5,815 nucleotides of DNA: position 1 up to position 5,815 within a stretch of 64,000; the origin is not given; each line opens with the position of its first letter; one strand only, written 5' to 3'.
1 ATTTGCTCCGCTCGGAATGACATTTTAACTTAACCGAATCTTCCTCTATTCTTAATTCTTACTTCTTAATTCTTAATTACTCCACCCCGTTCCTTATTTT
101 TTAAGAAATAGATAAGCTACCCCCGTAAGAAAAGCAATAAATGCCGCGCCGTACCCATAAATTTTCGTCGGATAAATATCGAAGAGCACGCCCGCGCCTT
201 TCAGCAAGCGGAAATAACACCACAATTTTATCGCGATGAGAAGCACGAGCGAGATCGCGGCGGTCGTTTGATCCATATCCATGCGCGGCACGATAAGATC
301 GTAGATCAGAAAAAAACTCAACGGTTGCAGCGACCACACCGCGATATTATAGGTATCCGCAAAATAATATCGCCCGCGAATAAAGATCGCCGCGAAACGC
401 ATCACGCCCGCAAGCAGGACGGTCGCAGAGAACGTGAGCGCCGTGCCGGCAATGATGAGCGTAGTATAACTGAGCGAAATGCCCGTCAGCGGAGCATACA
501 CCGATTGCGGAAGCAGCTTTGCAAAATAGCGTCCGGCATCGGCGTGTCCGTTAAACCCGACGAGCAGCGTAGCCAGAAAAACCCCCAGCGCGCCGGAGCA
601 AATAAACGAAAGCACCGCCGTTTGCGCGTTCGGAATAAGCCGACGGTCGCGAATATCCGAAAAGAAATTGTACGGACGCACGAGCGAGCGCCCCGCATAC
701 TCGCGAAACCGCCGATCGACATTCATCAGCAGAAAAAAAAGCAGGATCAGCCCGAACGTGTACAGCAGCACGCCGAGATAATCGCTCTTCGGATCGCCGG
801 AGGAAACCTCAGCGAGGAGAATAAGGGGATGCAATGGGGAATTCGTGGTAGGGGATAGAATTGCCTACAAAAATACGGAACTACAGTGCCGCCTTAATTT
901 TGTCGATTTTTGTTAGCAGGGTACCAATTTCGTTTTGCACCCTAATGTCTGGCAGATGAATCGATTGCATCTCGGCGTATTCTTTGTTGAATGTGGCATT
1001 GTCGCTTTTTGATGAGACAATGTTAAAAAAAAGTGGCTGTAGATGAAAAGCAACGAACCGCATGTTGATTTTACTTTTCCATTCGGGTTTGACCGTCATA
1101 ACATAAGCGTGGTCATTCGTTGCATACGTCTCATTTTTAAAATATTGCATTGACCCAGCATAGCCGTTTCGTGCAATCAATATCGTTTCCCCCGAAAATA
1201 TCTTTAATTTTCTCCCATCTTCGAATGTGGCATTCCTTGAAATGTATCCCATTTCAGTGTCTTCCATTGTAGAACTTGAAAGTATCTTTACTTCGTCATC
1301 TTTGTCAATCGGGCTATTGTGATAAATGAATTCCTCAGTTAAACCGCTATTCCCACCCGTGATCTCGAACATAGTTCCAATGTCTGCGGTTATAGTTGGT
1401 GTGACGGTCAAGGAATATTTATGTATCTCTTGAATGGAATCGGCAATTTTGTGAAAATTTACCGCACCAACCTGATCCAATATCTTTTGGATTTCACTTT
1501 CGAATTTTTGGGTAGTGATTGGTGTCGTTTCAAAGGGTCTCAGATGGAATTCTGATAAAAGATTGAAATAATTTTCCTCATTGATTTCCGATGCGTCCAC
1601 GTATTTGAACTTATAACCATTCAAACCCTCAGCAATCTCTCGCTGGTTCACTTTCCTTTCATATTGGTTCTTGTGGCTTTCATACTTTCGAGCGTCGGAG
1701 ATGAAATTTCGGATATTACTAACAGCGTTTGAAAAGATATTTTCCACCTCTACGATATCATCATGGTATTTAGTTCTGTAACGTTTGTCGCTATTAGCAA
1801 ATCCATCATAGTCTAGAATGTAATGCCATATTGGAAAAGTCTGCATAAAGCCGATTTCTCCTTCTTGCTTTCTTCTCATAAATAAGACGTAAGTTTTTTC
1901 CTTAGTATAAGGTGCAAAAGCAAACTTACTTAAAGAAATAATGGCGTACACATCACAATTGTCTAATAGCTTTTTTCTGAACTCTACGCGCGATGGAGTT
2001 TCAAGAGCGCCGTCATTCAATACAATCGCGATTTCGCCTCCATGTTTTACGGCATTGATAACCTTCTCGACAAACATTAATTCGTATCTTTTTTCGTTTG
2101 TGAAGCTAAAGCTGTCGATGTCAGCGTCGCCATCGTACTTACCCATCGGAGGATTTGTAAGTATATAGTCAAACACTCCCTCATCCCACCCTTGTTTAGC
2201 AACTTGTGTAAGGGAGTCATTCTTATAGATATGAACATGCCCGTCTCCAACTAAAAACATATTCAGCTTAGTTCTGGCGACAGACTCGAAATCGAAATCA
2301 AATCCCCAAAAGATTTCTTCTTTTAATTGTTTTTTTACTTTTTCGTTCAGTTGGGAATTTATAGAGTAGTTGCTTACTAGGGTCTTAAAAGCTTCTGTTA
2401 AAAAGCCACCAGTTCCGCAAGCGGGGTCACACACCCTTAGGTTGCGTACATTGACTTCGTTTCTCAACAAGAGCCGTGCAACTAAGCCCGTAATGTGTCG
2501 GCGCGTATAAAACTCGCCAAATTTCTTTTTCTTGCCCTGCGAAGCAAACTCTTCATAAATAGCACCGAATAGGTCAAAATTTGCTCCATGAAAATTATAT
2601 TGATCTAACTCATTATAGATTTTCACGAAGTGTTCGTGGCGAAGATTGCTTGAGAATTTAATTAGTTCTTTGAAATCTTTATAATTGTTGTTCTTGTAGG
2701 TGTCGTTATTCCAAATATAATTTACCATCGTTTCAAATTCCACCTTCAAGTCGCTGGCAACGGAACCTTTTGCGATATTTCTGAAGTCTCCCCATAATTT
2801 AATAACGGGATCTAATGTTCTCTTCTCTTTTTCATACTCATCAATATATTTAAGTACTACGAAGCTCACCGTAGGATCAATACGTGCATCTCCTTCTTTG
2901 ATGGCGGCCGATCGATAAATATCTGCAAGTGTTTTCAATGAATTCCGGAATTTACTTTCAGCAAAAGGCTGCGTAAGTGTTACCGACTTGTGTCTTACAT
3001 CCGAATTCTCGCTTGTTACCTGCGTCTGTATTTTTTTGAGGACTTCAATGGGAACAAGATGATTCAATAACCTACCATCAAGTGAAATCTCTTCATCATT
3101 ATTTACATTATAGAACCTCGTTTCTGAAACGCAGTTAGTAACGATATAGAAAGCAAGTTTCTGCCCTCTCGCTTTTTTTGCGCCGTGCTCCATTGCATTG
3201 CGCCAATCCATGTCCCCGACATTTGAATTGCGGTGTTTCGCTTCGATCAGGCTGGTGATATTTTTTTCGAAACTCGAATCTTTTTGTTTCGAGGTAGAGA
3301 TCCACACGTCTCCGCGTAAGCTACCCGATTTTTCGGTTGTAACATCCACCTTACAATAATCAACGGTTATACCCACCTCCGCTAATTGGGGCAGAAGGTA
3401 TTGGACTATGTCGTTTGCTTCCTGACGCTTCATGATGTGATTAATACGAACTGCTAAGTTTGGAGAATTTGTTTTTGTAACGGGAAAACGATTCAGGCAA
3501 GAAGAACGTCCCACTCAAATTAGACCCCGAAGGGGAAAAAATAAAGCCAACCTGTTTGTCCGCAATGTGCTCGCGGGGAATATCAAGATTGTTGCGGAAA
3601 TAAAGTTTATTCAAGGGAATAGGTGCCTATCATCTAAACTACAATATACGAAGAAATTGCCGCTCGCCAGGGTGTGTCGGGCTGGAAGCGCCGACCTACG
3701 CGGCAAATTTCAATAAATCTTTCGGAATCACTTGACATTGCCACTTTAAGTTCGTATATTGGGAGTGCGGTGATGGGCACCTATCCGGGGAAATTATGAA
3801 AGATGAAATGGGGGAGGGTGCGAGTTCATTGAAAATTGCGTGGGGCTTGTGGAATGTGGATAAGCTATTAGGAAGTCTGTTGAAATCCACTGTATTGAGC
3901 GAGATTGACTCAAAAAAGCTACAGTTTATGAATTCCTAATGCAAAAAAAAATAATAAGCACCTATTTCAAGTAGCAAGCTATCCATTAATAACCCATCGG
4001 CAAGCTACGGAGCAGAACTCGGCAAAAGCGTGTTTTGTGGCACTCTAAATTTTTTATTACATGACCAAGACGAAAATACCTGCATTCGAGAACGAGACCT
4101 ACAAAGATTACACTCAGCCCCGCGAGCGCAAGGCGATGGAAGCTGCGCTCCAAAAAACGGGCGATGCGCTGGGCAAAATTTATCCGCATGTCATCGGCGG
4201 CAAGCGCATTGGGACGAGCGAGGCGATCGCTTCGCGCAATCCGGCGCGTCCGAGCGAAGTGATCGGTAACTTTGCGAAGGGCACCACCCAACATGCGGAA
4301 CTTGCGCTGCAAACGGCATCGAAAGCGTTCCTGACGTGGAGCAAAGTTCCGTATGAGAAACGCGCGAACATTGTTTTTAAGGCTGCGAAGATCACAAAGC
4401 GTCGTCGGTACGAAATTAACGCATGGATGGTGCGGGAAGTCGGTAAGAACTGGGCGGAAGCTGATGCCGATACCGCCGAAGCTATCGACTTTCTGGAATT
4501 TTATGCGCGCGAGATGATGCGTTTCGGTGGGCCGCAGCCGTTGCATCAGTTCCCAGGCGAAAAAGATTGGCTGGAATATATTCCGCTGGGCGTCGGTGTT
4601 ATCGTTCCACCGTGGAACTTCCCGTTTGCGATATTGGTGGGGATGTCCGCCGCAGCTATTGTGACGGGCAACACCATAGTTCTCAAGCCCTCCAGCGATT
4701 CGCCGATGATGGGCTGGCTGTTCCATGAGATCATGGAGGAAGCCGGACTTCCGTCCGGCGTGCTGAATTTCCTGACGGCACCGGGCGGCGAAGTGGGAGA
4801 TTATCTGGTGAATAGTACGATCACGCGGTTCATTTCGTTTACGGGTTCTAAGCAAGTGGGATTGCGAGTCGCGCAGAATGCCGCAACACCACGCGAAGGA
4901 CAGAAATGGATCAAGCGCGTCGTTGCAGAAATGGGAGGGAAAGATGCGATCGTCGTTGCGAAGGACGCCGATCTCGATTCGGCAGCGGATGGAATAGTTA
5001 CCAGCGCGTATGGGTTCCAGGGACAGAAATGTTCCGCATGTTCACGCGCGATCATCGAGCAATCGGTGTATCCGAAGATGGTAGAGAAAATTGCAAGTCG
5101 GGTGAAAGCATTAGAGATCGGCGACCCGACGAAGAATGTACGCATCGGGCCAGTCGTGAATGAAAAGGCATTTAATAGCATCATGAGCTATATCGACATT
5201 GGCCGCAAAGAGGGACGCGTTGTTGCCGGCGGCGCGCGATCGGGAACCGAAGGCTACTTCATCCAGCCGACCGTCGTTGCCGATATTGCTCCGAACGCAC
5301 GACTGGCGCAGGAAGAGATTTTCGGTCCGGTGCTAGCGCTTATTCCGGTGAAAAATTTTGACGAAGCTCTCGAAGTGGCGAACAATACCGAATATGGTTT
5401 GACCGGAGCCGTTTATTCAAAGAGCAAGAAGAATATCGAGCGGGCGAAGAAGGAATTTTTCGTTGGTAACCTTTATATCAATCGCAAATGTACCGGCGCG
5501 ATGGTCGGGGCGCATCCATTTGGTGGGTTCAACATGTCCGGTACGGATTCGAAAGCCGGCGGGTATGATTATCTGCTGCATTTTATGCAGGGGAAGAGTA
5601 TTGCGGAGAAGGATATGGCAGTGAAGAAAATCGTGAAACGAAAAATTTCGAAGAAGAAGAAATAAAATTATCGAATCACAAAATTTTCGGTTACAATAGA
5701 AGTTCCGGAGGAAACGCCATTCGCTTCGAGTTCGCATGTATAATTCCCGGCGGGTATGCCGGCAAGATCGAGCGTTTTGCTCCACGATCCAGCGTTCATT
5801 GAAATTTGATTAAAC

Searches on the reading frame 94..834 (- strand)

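Call 47: search_protein_families(library=pfam, proteins=[window:94-834:-], max_evalue=0.001)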
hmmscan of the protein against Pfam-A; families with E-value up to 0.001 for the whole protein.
window:94-834:- (246 aa): 1 family
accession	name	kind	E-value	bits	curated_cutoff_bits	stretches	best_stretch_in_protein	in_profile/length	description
PF04893.22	Yip1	-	4.1e-05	24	28.6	1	50-237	3-166/173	Yip1 domain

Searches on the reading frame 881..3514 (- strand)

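Call 47: search_protein_families(library=pfam, proteins=[window:881-3514:-], max_evalue=0.001)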
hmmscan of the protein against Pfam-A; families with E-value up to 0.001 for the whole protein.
window:881-3514:- (877 aa): 5 families
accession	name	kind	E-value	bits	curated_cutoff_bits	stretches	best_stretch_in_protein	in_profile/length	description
PF02384.22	N6_Mtase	-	5.4e-37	128.2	20.4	1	314-624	4-301/311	N-6 DNA Methylase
PF01420.25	Methylase_S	-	1.5e-09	38.8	22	1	744-872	34-154/168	Type I restriction modification DNA specificity domain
PF01170.24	UPF0020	-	1.2e-07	32.1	22.3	1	357-459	28-133/197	RMKL-like, methyltransferase domain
PF20473.4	MmeI_Mtase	-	1.9e-07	31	27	1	352-422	14-85/259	MmeI, DNA-methyltransferase domain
PF13847.12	Methyltransf_31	-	9.6e-05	22.5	27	1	357-537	3-133/145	Methyltransferase domain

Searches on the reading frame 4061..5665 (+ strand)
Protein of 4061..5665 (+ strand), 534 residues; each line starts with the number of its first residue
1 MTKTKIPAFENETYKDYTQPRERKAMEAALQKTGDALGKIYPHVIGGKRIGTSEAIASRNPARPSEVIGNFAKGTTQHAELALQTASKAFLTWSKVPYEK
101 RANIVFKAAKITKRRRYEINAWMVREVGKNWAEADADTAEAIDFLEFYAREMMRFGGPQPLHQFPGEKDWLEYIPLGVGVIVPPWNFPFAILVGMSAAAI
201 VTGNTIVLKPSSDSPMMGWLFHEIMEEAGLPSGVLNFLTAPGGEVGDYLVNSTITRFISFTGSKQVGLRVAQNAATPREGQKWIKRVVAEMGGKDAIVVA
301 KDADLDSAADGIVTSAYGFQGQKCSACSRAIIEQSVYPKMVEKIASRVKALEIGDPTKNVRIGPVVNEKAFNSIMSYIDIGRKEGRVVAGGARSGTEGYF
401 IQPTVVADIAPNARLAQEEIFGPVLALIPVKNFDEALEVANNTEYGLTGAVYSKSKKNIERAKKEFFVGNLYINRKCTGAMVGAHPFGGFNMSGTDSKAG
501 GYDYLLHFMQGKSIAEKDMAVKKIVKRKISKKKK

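Call 47: search_protein_families(library=pfam, proteins=[window:4061-5665:+], max_evalue=0.001)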
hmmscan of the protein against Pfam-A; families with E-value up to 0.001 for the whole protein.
window:4061-5665:+ (534 aa): 1 family
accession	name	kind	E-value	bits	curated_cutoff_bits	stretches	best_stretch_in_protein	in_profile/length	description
PF00171.27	Aldedh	-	1.1e-145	486.2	23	1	53-514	6-461/461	Aldehyde dehydrogenase family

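Call 79: find_encoding_contigs(protein=window:4061-5665:+, flank=1000, max_places=4)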
Protein window:4061-5665:+ (534 aa): no gene with exactly this product is on record in the collection.
